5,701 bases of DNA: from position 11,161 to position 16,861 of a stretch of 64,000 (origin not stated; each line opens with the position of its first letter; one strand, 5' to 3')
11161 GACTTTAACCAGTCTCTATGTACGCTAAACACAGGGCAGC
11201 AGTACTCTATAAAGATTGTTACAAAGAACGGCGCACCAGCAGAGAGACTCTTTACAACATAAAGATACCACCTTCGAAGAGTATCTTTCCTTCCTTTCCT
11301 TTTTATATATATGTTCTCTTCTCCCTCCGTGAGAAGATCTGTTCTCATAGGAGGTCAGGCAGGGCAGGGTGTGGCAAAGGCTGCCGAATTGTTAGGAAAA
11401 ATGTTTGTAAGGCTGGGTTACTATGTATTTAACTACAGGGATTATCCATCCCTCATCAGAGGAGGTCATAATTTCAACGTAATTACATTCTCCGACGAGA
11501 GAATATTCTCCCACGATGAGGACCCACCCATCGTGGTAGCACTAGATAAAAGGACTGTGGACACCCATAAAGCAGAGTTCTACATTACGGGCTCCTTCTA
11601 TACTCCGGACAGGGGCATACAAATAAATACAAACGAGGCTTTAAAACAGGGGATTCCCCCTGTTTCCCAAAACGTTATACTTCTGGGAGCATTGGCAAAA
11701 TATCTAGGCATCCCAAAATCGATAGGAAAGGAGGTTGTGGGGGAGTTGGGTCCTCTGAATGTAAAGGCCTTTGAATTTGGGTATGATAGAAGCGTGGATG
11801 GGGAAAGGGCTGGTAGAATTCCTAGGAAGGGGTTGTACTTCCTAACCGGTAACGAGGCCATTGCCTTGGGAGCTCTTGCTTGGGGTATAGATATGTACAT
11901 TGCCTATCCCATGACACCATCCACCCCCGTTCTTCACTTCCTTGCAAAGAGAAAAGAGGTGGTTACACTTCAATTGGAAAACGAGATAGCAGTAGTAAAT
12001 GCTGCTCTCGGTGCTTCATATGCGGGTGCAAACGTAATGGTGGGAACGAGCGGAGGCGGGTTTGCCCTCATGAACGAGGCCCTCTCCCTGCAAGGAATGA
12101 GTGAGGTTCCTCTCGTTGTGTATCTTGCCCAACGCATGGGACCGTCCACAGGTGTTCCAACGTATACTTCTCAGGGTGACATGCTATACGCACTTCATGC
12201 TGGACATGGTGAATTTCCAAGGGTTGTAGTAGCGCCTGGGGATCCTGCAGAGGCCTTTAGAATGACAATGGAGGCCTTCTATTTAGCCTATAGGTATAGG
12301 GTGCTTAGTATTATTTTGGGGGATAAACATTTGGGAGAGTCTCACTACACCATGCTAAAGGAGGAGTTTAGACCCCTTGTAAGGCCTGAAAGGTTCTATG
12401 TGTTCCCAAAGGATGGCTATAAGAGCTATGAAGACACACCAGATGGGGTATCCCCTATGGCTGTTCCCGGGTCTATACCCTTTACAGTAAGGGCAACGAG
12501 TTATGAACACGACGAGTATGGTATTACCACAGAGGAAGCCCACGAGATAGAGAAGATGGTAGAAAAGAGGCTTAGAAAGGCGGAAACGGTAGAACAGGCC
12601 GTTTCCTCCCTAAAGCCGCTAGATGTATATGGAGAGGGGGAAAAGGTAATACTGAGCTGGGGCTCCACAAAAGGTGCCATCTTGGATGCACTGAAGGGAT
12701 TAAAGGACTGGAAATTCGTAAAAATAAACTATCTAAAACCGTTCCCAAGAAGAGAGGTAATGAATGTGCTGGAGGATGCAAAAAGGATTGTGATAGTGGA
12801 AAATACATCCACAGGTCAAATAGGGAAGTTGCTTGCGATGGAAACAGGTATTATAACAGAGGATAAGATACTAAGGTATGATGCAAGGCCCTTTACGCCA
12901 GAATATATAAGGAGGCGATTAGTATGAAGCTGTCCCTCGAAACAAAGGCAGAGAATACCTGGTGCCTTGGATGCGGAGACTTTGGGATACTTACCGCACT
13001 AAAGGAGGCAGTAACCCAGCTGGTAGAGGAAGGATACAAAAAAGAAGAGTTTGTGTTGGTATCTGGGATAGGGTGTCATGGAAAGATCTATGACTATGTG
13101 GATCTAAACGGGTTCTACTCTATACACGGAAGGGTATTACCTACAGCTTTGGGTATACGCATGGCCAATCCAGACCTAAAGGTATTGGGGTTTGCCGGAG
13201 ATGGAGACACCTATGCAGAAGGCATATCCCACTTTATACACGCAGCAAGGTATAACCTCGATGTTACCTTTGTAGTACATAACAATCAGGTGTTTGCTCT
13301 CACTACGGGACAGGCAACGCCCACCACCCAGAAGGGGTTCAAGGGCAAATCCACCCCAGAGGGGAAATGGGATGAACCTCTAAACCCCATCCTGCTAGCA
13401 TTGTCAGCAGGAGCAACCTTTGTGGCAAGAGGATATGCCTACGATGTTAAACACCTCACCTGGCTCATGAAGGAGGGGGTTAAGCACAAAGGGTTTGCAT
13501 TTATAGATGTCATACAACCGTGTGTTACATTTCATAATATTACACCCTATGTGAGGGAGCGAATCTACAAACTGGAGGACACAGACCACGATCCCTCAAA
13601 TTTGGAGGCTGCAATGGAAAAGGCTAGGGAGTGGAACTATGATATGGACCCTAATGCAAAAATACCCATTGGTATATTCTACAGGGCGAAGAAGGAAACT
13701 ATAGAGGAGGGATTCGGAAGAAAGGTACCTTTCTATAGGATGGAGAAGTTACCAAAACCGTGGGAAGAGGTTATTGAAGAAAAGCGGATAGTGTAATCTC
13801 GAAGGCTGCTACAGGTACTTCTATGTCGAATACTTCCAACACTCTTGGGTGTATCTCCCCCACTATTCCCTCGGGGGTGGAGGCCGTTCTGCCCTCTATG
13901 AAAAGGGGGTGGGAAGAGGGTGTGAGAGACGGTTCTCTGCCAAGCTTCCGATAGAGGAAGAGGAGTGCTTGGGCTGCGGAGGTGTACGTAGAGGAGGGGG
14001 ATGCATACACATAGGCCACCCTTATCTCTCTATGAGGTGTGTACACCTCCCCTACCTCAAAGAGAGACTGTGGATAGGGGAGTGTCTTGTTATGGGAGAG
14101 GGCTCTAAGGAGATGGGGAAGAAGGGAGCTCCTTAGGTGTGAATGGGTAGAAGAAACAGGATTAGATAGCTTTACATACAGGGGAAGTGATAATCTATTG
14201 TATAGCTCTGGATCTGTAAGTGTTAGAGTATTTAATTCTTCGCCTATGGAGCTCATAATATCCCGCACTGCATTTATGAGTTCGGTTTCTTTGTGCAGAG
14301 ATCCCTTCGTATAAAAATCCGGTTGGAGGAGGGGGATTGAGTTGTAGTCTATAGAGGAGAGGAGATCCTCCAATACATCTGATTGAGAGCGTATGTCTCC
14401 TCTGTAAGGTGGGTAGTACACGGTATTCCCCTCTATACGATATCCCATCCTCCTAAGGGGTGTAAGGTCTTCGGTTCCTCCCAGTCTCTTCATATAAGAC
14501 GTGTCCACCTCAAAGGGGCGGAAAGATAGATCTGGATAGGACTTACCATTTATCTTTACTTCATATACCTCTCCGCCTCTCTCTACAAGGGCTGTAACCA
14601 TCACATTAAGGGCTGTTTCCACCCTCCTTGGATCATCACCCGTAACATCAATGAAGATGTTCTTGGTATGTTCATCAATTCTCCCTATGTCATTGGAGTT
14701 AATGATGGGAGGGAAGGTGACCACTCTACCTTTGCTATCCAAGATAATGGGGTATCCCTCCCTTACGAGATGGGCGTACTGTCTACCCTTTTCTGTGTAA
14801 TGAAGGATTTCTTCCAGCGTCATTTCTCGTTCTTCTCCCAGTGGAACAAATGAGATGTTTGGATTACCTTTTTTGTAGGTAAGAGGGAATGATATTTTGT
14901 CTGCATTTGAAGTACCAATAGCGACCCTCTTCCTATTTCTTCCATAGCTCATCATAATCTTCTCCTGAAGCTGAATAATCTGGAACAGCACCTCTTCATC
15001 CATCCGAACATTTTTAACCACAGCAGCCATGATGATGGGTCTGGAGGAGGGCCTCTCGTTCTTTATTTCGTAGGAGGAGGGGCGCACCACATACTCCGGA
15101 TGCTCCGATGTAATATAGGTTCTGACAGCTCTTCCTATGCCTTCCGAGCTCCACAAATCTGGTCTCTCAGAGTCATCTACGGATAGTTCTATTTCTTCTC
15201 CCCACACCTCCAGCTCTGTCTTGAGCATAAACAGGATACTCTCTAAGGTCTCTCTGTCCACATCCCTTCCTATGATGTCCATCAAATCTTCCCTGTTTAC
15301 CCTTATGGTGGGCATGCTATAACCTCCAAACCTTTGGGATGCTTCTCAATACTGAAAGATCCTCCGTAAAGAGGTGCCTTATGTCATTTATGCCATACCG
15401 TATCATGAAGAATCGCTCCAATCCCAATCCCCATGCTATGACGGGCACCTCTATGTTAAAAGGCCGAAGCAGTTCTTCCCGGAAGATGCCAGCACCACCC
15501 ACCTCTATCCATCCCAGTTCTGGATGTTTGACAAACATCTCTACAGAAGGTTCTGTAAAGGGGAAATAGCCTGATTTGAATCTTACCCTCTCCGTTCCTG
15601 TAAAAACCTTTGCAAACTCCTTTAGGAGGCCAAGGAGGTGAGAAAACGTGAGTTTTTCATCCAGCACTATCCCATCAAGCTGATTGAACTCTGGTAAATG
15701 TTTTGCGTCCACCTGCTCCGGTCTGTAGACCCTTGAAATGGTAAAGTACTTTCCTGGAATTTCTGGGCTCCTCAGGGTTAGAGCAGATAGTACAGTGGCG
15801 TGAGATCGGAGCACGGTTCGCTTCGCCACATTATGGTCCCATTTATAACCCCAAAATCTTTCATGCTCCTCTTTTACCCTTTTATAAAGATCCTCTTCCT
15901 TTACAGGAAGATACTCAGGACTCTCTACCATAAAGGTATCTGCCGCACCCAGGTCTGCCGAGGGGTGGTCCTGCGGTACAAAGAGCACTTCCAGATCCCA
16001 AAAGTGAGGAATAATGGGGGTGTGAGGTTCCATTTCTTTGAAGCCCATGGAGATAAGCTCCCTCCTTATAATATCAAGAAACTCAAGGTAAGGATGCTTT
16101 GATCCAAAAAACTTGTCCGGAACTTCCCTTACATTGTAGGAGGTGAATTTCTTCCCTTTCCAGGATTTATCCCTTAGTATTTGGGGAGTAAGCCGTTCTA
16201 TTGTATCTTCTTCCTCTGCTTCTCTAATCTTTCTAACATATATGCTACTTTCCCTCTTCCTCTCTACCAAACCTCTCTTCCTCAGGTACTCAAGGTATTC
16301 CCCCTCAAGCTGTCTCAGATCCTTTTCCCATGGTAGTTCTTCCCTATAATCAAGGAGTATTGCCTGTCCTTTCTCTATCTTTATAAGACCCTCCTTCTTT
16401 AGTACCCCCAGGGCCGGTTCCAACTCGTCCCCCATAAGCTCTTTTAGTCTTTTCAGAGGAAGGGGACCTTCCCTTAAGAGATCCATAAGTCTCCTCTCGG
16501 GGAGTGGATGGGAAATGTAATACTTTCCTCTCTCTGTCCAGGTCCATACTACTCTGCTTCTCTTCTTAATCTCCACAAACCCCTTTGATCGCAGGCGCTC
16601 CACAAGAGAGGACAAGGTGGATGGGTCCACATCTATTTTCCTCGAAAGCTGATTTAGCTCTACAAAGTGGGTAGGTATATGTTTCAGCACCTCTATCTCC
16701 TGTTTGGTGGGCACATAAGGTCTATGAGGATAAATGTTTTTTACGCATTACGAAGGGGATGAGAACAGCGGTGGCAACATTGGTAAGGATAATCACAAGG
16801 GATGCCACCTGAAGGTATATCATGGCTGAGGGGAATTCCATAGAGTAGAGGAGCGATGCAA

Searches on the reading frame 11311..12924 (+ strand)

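Call 30: search_protein_families(library=pfam, proteins=[window:11311-12924:+], max_evalue=0.00001)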
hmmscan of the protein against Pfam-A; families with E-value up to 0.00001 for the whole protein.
window:11311-12924:+ (538 aa): 2 families
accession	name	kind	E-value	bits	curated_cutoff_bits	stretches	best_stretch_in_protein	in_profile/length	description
PF01855.24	POR_N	-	1.3e-47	163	27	1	187-418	2-230/231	Pyruvate flavodoxin/ferredoxin oxidoreductase, thiamine diP-bdg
PF01558.24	POR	-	5.5e-19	69.4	27.4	1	17-89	1-75/173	Pyruvate ferredoxin/flavodoxin oxidoreductase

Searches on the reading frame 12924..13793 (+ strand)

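Call 52: search_protein_families(library=pfam, proteins=[window:12924-13793:+], max_evalue=0.00001)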
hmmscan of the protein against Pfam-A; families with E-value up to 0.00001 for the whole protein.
window:12924-13793:+ (290 aa): 2 families
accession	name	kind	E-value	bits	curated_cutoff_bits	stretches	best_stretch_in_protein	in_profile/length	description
PF02775.26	TPP_enzyme_C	-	4.5e-30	104.9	21.9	1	49-196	2-151/151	Thiamine pyrophosphate enzyme, C-terminal TPP binding domain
PF12367.13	PFO_beta_C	-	8.5e-15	55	24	1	200-264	1-61/66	Pyruvate ferredoxin oxidoreductase beta subunit C terminal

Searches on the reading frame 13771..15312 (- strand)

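Call 30: search_protein_families(library=pfam, proteins=[window:13771-15312:-], max_evalue=0.00001)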
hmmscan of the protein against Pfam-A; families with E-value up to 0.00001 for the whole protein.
window:13771-15312:- (513 aa): 3 families
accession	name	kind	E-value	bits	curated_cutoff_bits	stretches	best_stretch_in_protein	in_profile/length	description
PF17759.6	tRNA_synthFbeta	-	4.1e-26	92.2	22.4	1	329-508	4-214/214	Phenylalanyl tRNA synthetase beta chain CLM domain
PF03483.22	B3_4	-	1e-07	32.2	29.3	1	111-233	37-134/174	B3/4 domain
PF03484.21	B5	-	1.1e-06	29.2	28.6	0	286-321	25-65/67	tRNA synthetase B5 domain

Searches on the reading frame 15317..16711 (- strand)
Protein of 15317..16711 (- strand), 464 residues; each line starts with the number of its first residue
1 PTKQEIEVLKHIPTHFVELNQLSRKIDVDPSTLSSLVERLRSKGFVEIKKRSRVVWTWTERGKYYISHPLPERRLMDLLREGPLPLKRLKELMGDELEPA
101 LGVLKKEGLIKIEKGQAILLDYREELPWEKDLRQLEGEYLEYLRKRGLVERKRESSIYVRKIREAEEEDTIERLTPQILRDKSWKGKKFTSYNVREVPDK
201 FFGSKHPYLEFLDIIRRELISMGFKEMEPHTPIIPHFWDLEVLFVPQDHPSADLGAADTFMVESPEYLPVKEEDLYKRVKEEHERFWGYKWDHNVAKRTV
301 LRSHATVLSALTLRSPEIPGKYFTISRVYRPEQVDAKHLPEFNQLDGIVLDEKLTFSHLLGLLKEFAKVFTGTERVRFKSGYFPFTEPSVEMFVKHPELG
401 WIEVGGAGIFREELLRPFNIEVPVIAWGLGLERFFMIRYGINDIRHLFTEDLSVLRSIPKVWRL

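Call 30: search_protein_families(library=pfam, proteins=[window:15317-16711:-], max_evalue=0.00001)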
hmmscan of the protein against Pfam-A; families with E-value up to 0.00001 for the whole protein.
window:15317-16711:- (464 aa): 2 families
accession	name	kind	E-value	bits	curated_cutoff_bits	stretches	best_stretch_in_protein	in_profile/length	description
PF01409.25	tRNA-synt_2d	-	3.7e-73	246.5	19.8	1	202-457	13-245/246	tRNA synthetases class II core domain (F)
PF00152.25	tRNA-synt_2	-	3.4e-06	26.8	25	0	321-346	93-118/308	tRNA synthetases class II (D, K and N)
